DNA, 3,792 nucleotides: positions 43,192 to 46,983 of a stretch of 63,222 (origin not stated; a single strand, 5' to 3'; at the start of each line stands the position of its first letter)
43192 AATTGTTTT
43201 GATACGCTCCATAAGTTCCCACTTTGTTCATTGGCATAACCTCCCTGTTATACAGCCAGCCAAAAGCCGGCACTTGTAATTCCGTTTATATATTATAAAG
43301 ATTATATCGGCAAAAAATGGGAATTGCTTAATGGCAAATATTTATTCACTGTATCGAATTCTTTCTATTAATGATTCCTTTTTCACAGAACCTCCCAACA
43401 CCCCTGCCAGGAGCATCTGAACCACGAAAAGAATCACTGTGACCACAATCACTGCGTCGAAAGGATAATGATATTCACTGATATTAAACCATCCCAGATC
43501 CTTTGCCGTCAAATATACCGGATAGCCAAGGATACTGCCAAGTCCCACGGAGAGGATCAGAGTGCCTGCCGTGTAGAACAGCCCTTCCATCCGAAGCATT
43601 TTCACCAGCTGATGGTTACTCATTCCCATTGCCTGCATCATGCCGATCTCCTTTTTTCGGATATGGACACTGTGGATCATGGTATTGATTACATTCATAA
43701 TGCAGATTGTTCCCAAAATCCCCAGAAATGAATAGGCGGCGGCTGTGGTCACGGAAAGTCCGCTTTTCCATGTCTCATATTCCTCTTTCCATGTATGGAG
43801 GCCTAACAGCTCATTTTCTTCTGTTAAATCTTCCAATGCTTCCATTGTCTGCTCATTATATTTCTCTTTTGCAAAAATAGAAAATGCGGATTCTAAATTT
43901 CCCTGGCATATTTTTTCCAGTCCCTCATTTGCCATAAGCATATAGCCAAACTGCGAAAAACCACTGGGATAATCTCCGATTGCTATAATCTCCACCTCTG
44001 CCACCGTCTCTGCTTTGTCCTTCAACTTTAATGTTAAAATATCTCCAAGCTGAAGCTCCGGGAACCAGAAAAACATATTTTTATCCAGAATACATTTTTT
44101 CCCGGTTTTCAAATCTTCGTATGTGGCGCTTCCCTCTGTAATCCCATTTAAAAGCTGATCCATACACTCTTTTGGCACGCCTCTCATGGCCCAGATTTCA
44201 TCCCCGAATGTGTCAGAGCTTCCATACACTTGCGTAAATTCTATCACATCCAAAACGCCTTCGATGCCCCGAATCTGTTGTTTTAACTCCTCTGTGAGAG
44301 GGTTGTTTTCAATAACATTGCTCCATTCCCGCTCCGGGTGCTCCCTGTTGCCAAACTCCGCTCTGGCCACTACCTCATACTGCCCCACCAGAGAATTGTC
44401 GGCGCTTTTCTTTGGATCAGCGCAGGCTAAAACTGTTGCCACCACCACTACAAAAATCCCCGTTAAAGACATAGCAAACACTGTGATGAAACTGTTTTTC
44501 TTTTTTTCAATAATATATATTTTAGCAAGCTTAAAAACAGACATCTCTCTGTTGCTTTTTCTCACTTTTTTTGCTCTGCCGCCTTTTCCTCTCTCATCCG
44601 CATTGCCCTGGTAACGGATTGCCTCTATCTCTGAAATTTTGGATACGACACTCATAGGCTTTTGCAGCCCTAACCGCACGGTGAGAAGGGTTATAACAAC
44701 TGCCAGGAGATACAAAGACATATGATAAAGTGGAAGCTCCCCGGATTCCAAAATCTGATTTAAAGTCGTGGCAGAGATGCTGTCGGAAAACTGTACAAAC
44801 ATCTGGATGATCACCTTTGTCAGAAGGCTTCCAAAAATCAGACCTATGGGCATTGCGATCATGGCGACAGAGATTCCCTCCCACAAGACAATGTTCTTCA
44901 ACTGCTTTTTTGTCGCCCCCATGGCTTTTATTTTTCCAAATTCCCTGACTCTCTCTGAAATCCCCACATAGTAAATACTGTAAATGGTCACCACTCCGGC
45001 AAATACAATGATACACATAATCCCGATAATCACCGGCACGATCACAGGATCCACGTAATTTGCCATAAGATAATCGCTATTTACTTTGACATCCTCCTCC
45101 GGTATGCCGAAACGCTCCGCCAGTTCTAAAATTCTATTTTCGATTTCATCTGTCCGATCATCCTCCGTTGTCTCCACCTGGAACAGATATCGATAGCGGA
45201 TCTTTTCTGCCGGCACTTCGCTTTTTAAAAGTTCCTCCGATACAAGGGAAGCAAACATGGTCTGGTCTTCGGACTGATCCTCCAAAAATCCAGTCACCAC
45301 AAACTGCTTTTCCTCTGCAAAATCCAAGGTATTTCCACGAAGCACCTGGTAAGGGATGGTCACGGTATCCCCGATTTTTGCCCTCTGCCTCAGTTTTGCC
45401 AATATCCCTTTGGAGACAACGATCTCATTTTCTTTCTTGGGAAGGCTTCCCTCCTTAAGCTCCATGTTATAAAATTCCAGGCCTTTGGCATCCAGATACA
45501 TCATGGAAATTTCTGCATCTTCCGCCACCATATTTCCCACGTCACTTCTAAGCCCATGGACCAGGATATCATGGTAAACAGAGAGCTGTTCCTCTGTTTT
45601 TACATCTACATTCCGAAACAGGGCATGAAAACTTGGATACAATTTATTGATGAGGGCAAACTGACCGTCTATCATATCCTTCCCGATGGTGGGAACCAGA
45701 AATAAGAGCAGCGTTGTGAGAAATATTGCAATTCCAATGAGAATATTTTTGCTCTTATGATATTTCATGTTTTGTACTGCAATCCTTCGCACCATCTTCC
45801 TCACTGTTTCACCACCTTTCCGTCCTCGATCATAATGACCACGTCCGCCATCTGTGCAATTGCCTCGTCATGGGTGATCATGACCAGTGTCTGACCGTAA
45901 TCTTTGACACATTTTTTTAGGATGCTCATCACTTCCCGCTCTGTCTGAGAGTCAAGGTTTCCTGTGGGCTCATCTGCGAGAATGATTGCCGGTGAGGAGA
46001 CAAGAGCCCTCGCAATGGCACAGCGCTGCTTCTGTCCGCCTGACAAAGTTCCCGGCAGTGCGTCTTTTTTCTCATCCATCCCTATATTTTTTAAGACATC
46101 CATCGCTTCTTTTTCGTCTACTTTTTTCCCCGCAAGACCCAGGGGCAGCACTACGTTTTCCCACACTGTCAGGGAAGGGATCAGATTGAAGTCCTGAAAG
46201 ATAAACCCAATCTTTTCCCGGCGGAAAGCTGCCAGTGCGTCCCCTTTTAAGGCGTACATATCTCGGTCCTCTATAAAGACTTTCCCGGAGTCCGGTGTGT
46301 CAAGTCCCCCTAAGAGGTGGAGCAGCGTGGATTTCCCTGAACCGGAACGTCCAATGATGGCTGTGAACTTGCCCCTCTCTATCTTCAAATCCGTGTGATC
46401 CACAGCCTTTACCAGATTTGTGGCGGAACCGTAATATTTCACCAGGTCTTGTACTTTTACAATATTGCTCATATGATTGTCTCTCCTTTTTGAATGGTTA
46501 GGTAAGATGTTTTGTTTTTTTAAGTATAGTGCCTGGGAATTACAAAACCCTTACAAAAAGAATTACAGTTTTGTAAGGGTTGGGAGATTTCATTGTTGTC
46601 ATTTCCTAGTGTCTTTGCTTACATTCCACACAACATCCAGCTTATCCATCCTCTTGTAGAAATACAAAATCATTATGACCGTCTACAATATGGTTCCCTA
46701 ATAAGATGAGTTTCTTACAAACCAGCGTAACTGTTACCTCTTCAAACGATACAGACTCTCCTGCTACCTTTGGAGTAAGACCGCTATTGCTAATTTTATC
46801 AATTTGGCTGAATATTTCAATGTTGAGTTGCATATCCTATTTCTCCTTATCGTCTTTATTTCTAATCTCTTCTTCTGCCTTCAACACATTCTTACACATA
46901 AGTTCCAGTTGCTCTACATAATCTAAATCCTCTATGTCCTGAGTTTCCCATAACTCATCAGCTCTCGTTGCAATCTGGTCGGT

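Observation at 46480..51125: Low-GC island with tandem DUF262 genes (DUF262-only plus DUF262+DUF1524): candidate two-gene modification-dependent restriction or defence module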

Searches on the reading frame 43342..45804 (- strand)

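Call 74: search_protein_families(library=pfam, proteins=[window:43342-45804:-], max_evalue=0.001)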
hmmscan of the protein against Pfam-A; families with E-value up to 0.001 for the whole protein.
window:43342-45804:- (820 aa): 1 family
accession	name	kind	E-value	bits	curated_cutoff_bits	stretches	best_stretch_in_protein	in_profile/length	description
PF02687.27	FtsX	-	5.5e-24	85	25.5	2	692-800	2-107/120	FtsX-like permease C-terminal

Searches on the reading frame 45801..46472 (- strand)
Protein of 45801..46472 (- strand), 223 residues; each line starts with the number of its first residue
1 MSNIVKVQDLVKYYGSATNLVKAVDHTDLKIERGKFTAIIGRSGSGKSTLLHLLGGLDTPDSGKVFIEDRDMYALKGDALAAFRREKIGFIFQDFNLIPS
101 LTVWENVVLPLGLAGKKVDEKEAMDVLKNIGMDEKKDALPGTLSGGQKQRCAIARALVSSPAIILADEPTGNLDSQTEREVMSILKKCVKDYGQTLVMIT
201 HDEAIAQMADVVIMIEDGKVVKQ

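Call 38: find_encoding_contigs(protein=window:45801-46472:-, flank=8000, max_places=8)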
Protein window:45801-46472:- (223 aa): no gene with exactly this product is on record in the collection.

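Call 74: search_protein_families(library=pfam, proteins=[window:45801-46472:-], max_evalue=0.001)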
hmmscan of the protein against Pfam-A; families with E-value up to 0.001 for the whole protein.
window:45801-46472:- (223 aa): 4 families
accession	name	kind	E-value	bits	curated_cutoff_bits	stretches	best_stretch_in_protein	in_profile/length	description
PF00005.33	ABC_tran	-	2.2e-35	122.7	25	1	25-170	2-136/137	ABC transporter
PF02463.25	SMC_N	-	9.4e-10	38.7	40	1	113-215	113-211/220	RecF/RecN/SMC N terminal domain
PF13304.12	AAA_21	-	6e-07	30.2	27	0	36-89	1-43/304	AAA domain, putative AbiEii toxin, Type IV TA system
PF13555.12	AAA_29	-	4.9e-05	23.4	27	1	25-51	13-39/61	P-loop containing region of AAA domain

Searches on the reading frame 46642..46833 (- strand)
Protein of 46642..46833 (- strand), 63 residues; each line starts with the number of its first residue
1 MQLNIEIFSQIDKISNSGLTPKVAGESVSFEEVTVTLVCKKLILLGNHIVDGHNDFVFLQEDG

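Call 3: search_protein_families(library=pfam, proteins=[window:46642-46833:-], max_evalue=0.1)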
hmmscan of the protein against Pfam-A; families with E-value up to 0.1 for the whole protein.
window:46642-46833:- (63 aa): 0 families

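Call 4: search_protein_families(library=padloc, proteins=[window:46642-46833:-], max_evalue=0.1)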
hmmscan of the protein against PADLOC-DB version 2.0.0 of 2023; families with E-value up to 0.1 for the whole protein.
window:46642-46833:- (63 aa): 0 families

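Call 5: search_protein_families(library=ncbifam, proteins=[window:46642-46833:-], max_evalue=0.1)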
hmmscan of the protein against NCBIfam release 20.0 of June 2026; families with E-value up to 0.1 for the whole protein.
window:46642-46833:- (63 aa): 1 family
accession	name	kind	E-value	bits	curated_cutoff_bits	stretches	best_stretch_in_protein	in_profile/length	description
NF033576.1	mCpol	domain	0.083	13.5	40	1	6-41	71-105/118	mCpol domain-containing protein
